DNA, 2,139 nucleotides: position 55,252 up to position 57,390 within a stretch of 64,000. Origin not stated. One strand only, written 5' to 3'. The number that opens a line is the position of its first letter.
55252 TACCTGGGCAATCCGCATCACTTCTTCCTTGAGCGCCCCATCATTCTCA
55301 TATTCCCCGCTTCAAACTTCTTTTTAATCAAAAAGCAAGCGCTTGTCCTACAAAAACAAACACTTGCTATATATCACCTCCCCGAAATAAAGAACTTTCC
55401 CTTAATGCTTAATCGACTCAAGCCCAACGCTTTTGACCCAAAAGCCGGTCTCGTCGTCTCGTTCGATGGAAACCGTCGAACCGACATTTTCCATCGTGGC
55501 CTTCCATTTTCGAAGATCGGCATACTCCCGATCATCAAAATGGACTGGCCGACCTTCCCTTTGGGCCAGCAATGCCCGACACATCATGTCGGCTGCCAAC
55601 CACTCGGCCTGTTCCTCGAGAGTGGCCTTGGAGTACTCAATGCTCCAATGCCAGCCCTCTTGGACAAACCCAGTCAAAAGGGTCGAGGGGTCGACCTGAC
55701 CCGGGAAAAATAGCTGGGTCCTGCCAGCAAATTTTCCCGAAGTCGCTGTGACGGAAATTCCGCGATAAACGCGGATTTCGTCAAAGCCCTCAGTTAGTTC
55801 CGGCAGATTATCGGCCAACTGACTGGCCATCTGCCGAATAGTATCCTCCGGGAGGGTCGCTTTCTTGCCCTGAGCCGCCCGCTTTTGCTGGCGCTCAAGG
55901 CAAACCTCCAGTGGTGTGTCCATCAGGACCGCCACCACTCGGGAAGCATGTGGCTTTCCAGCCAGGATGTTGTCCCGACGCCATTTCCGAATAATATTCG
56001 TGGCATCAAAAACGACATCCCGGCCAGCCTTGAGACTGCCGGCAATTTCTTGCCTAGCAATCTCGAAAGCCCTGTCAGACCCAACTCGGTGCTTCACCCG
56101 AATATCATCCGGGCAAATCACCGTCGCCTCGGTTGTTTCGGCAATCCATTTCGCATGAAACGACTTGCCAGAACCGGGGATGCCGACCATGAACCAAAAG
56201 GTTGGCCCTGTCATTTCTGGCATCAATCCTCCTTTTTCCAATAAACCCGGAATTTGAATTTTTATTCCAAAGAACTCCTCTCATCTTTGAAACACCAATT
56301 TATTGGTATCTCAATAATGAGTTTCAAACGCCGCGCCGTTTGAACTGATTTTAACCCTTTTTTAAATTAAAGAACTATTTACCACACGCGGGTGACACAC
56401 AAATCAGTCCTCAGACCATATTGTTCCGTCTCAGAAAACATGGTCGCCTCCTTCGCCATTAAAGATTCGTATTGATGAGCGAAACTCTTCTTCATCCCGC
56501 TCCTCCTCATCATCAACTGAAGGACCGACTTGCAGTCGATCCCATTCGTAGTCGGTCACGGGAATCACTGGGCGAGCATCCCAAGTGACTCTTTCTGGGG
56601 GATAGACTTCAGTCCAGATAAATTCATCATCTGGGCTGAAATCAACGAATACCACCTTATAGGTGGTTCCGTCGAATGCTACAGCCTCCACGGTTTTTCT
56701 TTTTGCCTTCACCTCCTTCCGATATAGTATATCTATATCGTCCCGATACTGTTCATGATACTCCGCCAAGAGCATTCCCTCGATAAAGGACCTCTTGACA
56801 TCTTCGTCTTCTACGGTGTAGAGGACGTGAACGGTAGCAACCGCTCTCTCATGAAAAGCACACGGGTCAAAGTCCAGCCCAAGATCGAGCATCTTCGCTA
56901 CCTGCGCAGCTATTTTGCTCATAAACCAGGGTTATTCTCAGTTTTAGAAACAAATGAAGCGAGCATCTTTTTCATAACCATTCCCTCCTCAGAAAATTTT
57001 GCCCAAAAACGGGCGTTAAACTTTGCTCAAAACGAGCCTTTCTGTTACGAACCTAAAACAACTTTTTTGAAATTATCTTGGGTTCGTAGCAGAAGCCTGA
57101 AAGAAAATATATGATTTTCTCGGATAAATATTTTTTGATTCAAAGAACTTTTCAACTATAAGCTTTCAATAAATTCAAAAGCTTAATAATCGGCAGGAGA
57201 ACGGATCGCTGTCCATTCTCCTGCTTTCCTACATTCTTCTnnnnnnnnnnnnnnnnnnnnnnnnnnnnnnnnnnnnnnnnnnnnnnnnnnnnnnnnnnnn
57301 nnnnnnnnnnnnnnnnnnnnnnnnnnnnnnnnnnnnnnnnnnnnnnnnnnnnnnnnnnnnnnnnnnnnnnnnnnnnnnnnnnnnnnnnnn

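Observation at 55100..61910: High-GC island next to tRNA-Leu carrying a kinase, SplB-like radical SAM, Cys-rich protein and desulfurase-like cassette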

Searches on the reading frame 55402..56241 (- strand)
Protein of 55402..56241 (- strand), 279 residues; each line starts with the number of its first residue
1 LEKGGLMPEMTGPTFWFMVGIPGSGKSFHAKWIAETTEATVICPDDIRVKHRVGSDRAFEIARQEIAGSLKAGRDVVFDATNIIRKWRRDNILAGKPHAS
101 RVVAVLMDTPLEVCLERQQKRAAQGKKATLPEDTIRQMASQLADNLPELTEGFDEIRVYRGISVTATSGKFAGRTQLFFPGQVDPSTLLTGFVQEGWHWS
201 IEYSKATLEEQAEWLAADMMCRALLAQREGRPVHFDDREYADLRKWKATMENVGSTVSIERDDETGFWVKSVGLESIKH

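Call 4: search_protein_families(library=pfam, proteins=[window:55402-56241:-], max_evalue=0.1)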
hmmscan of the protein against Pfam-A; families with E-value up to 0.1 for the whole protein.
window:55402-56241:- (279 aa): 8 families
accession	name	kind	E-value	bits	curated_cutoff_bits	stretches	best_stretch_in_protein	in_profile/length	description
PF13671.12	AAA_33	-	5.2e-20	72.6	27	1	16-142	2-140/143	AAA domain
PF08433.16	KTI12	-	3.9e-06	27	22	1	18-140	6-135/271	Chromatin associated protein KTI12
PF06414.18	Zeta_toxin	-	0.00022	21.2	22.3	1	9-52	12-59/199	Zeta toxin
PF13207.12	AAA_17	-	0.0033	18.1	27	0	19-42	1-24/136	AAA domain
PF18748.7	HMUDK_HMUD1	-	0.013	15.4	27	0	99-122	125-148/196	5-hmdU DNA kinase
PF13238.12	AAA_18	-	0.037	14.9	29.4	0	19-128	4-118/128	AAA domain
PF24883.2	NPHP3_N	-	0.04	14.6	24.8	0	15-38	24-47/164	Nephrocystin 3, N-terminal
PF01591.24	6PF2K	-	0.056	13.2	27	0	74-94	98-117/223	6-phosphofructo-2-kinase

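Call 5: search_protein_families(library=padloc, proteins=[window:55402-56241:-], max_evalue=0.1)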
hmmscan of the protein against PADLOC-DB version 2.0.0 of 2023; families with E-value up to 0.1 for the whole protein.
window:55402-56241:- (279 aa): 1 family
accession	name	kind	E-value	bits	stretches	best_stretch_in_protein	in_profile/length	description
PDLC02196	IetA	-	0.031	11.7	1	17-41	126-150/374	-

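Call 6: search_protein_families(library=phrogs, proteins=[window:55402-56241:-], max_evalue=0.1)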
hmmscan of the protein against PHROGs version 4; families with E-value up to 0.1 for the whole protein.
window:55402-56241:- (279 aa): 7 families
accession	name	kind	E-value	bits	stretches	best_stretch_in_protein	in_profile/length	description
phrog_505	-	other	1.5e-14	55.2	1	14-149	3-147/295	polynucleotide kinase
phrog_6931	-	unknown function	3.2e-14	53.9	1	11-159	183-339/343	-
phrog_2071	-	other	2.3e-08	35.2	1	9-146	12-145/282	ATPase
phrog_800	-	head and packaging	2.1e-05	24.3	1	11-167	30-208/511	terminase small subunit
phrog_10255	-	other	0.00061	20.6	1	18-59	6-45/230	kinase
phrog_8238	-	DNA, RNA and nucleotide metabolism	0.003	16.7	1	17-143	6-141/737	RNA ligase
phrog_761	-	other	0.04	14.6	0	8-132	14-167/362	thymidylate kinase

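Call 7: search_protein_families(library=ncbifam, proteins=[window:55402-56241:-], max_evalue=0.1)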
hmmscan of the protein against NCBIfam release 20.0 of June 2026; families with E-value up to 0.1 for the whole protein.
window:55402-56241:- (279 aa): 8 families
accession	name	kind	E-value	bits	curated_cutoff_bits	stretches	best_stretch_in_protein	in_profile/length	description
TIGR04075.1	bacter_Pnkp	equivalog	2e-12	46.1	750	1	17-161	12-157/851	polynucleotide kinase-phosphatase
TIGR03574.1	selen_PSTK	equivalog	7.3e-08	32.1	290.5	1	18-141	4-131/249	L-seryl-tRNA(Sec) kinase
NF001387.0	PRK00279.2-5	equivalog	0.0013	18.4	373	1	18-105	5-93/224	adenylate kinase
TIGR03575.1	selen_PSTK_euk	equivalog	0.0016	17.8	382.35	1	103-145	157-194/340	L-seryl-tRNA(Sec) kinase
NF041216.1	CU044_2847_fam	subfamily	0.02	15.6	23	1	124-170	27-73/91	CU044_2847 family protein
TIGR02173.1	cyt_kin_arch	equivalog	0.02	14.9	102.1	1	19-129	6-118/169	(d)CMP kinase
NF011100.0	PRK14527.1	equivalog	0.021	14.4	154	0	61-141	73-152/191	adenylate kinase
NF001384.0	PRK00279.2-2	equivalog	0.053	13.3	152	1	16-93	5-85/191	adenylate kinase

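Call 51: search_protein_representatives(protein=window:55402-56241:-)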
Query: 279 residues. Proteins with E-value up to 0.001 (for the whole library): 3264; up to 1e-10: 227; up to 1e-30: 4. The best 150 are listed.
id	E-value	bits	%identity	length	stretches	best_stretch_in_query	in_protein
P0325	1.8e-182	621.3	100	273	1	7-279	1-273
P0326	2.9e-34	135.2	49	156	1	14-156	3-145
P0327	1.5e-32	129.6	50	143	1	18-156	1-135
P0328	1.7e-32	129.4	57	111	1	14-120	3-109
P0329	9.6e-30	120.4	50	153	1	14-156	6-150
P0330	7.2e-28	114.3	50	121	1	162-279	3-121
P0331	2.2e-26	109.4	47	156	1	15-157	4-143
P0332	4.7e-24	101.7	39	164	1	14-155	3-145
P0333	2.4e-23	99.4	42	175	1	13-156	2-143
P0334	8.3e-23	97.7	29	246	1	15-251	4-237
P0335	1.2e-22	97.1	49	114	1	168-275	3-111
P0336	1.8e-21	93.3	38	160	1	14-156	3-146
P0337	4.6e-20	88.6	38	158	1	13-156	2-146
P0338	4.8e-20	88.6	44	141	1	158-275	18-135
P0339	5.5e-20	88.4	40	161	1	14-157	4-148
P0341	2.9e-19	86.0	54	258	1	189-279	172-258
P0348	1.0e-17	80.9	40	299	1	13-205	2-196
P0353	2.9e-17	79.5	41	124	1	162-270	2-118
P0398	2.0e-13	66.9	36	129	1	169-276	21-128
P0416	8.2e-13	64.9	33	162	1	161-273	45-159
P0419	9.1e-13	64.7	35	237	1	166-271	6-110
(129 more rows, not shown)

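Call 52: search_protein_families(library=pfam, proteins=[P0330, P0335, P0338, P0341, P0353, P0398, P0416, P0419, P0334, P0348], max_evalue=0.01)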
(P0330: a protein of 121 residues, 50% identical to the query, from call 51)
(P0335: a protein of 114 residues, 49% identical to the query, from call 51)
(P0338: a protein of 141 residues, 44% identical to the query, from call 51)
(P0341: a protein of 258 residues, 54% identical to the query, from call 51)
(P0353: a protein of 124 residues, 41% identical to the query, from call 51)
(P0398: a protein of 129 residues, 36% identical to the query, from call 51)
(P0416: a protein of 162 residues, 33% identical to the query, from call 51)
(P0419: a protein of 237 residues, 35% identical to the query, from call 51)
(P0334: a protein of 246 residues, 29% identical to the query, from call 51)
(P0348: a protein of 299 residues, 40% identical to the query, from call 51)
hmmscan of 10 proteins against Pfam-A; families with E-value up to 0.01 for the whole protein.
P0330 (121 aa): 0 families

P0335 (114 aa): 0 families

P0338 (141 aa): 0 families

P0341 (258 aa): 0 families

P0353 (124 aa): 0 families

P0398 (129 aa): 0 families

P0416 (162 aa): 0 families

P0419 (237 aa): 0 families

P0334 (246 aa): 2 families
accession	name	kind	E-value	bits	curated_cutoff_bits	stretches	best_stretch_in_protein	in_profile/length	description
PF13671.12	AAA_33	-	9.7e-14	52.3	27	1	5-103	2-114/143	AAA domain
PF08433.16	KTI12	-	9.3e-05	22.5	22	1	5-123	4-136/271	Chromatin associated protein KTI12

P0348 (299 aa): 7 families
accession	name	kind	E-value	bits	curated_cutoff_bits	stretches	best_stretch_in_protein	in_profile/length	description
PF13671.12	AAA_33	-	3.4e-22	79.7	27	1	5-133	2-141/143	AAA domain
PF08433.16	KTI12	-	2.7e-10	40.6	22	1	6-143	5-148/271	Chromatin associated protein KTI12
PF13207.12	AAA_17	-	0.00018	22.2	27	1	8-122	1-129/136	AAA domain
PF13238.12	AAA_18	-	0.00095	20.1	29.4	1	8-119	4-114/128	AAA domain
PF06414.18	Zeta_toxin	-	0.002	18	22.3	1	2-40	16-58/199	Zeta toxin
PF01591.24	6PF2K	-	0.0023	17.8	27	0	5-33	16-44/223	6-phosphofructo-2-kinase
PF01966.28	HD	-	0.0047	17.7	22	1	204-244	27-69/116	HD domain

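Call 91: find_related_loci(query=window:55402-56241:-, collection=viral_contigs, flank=6000)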
Query window:55402-56241:- (279 aa) in viral_contigs; peptide patterns used: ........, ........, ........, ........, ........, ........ (x = any residue, [..] = any of these).
9 stretches matched a pattern, but none encodes a relative of the query by tblastn (E <= 1e-3).

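Call 94: search_solved_structures(query=window:55402-56241:-, max_evalue=0.01)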
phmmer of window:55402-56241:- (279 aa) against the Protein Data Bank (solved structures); distinct sequences matched with E-value up to 0.01: 5.
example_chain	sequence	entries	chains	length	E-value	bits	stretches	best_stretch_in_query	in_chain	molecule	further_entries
4gp6_A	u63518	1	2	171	1.2e-06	31.5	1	16-154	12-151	Metallophosphoesterase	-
4mde_A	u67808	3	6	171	2.1e-06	30.7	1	16-153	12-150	Metallophosphoesterase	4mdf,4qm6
4gp7_A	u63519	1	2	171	2.2e-06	30.6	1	16-153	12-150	Metallophosphoesterase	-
4jst_A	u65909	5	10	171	2.2e-06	30.6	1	16-153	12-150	Metallophosphoesterase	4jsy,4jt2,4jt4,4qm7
4xrp_A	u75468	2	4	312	0.00017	24.4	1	13-143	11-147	Pnkp1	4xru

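Call 100: find_encoding_contigs(protein=P0330, flank=6000, max_places=4)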
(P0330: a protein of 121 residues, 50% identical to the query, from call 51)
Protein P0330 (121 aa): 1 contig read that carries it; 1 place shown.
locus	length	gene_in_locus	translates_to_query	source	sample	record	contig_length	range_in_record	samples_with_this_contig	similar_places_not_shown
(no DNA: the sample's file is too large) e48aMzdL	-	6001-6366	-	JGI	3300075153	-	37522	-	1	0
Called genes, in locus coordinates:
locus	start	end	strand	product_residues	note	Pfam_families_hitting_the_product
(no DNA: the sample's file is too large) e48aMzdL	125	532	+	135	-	-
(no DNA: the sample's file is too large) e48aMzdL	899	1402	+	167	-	-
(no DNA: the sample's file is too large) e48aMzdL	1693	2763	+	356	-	PF20030:bpMoxR, PF07728:AAA_5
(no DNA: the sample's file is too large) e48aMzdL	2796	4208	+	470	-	PF05762:VWA_CoxE, PF13519:VWA_2 (weak)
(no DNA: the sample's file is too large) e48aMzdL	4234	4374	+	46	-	-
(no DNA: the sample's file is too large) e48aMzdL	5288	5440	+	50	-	-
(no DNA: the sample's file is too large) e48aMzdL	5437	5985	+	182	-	PF01467:CTP_transf_like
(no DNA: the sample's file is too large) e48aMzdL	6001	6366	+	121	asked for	-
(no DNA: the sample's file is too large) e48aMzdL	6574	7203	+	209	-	-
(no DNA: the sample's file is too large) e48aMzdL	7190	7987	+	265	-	PF08843:AbiEii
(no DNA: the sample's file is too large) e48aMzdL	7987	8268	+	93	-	PF05258:DciA (weak)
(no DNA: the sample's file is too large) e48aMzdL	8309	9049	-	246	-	PF01978:TrmB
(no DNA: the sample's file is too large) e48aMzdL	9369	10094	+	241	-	-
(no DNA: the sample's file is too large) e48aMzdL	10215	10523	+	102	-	-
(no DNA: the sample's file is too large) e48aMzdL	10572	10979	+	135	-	-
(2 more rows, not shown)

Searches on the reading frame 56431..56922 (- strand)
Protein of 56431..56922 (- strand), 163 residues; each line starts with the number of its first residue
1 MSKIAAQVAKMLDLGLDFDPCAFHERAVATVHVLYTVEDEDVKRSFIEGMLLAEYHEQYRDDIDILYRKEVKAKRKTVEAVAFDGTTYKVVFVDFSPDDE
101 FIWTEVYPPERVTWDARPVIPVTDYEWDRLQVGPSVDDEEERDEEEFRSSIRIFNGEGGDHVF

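Call 4: search_protein_families(library=pfam, proteins=[window:56431-56922:-], max_evalue=0.1)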
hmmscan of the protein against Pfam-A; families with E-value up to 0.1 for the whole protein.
window:56431-56922:- (163 aa): 0 families

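Call 5: search_protein_families(library=padloc, proteins=[window:56431-56922:-], max_evalue=0.1)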
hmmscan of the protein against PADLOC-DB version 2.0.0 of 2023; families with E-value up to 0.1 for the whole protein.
window:56431-56922:- (163 aa): 0 families

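Call 6: search_protein_families(library=phrogs, proteins=[window:56431-56922:-], max_evalue=0.1)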
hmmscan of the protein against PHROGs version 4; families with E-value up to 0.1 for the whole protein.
window:56431-56922:- (163 aa): 0 families

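Call 7: search_protein_families(library=ncbifam, proteins=[window:56431-56922:-], max_evalue=0.1)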
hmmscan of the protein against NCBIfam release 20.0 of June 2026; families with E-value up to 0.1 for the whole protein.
window:56431-56922:- (163 aa): 0 families

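Call 90: find_related_loci(query=window:56431-56922:-, collection=viral_contigs, flank=6000)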
Query window:56431-56922:- (163 aa) in viral_contigs; peptide patterns used: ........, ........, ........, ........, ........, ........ (x = any residue, [..] = any of these).
16 stretches matched a pattern, but none encodes a relative of the query by tblastn (E <= 1e-3).

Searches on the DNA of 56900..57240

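Call 110: search_rna_families(source=window, start=56900, end=57240, threshold=evalue, max_evalue=10, show_alignments=3)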
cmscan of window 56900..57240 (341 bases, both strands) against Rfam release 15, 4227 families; matches with E-value up to 10: 13.
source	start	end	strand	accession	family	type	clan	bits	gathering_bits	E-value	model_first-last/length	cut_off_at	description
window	56926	56992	-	RF00315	snoJ33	Gene; snRNA; snoRNA; CD-box;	-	17.8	45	0.44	1-81/81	no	Small nucleolar RNA J33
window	56917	57007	-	RF02283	TtnuCD6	Gene; snRNA; snoRNA; CD-box;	-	16.9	50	2.7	1-72/72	no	Tetrahymena snoRNA TtnuCD6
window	57039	57135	+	RF04184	BTnc060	Gene; sRNA;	-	15.4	228.9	5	1-213/213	no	Bacteroides sRNA BTnc060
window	57156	57227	+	RF02377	SurA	Gene; sRNA;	-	15.3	100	0.055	1-279/279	no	SurA sRNA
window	57153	57192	-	RF00697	mir-186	Gene; miRNA;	-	15.3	70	3.8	23-63/82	no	mir-186 microRNA precursor family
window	57034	57159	+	RF01443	S_pombe_snR91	Gene; snRNA; snoRNA; HACA-box;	-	14.9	50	4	1-144/144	no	small nucleolar RNA snR91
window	57039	57095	-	RF04111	MIR6274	Gene; miRNA;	-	14.8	80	7.8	21-86/107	no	MIR6274 microRNA precursor family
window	57040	57094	+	RF03743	MIR7696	Gene; miRNA;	-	14.3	83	7.8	1-88/88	no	MIR7696 microRNA precursor family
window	56946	56985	-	RF00323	snoR79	Gene; snRNA; snoRNA; CD-box;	-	13.8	80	6.4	1-65/65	no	Small nucleolar RNA R79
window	57051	57177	-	RF01461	rli24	Gene; sRNA;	-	13.4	100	5.9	1-158/158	no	Listeria sRNA rli22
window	57067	57155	+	RF04127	MIR8007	Gene; miRNA;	-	12.2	195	7.2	67-157/226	no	MIR8007 microRNA precursor family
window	57091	57225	-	RF01702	Cyano-2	Gene; sRNA;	-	11.9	40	0.91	1-204/204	no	Cyano-2 RNA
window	57040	57094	+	RF04209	MIR7533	Gene; miRNA;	-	11.6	230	7.4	1-249/249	no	MIR7533 microRNA precursor family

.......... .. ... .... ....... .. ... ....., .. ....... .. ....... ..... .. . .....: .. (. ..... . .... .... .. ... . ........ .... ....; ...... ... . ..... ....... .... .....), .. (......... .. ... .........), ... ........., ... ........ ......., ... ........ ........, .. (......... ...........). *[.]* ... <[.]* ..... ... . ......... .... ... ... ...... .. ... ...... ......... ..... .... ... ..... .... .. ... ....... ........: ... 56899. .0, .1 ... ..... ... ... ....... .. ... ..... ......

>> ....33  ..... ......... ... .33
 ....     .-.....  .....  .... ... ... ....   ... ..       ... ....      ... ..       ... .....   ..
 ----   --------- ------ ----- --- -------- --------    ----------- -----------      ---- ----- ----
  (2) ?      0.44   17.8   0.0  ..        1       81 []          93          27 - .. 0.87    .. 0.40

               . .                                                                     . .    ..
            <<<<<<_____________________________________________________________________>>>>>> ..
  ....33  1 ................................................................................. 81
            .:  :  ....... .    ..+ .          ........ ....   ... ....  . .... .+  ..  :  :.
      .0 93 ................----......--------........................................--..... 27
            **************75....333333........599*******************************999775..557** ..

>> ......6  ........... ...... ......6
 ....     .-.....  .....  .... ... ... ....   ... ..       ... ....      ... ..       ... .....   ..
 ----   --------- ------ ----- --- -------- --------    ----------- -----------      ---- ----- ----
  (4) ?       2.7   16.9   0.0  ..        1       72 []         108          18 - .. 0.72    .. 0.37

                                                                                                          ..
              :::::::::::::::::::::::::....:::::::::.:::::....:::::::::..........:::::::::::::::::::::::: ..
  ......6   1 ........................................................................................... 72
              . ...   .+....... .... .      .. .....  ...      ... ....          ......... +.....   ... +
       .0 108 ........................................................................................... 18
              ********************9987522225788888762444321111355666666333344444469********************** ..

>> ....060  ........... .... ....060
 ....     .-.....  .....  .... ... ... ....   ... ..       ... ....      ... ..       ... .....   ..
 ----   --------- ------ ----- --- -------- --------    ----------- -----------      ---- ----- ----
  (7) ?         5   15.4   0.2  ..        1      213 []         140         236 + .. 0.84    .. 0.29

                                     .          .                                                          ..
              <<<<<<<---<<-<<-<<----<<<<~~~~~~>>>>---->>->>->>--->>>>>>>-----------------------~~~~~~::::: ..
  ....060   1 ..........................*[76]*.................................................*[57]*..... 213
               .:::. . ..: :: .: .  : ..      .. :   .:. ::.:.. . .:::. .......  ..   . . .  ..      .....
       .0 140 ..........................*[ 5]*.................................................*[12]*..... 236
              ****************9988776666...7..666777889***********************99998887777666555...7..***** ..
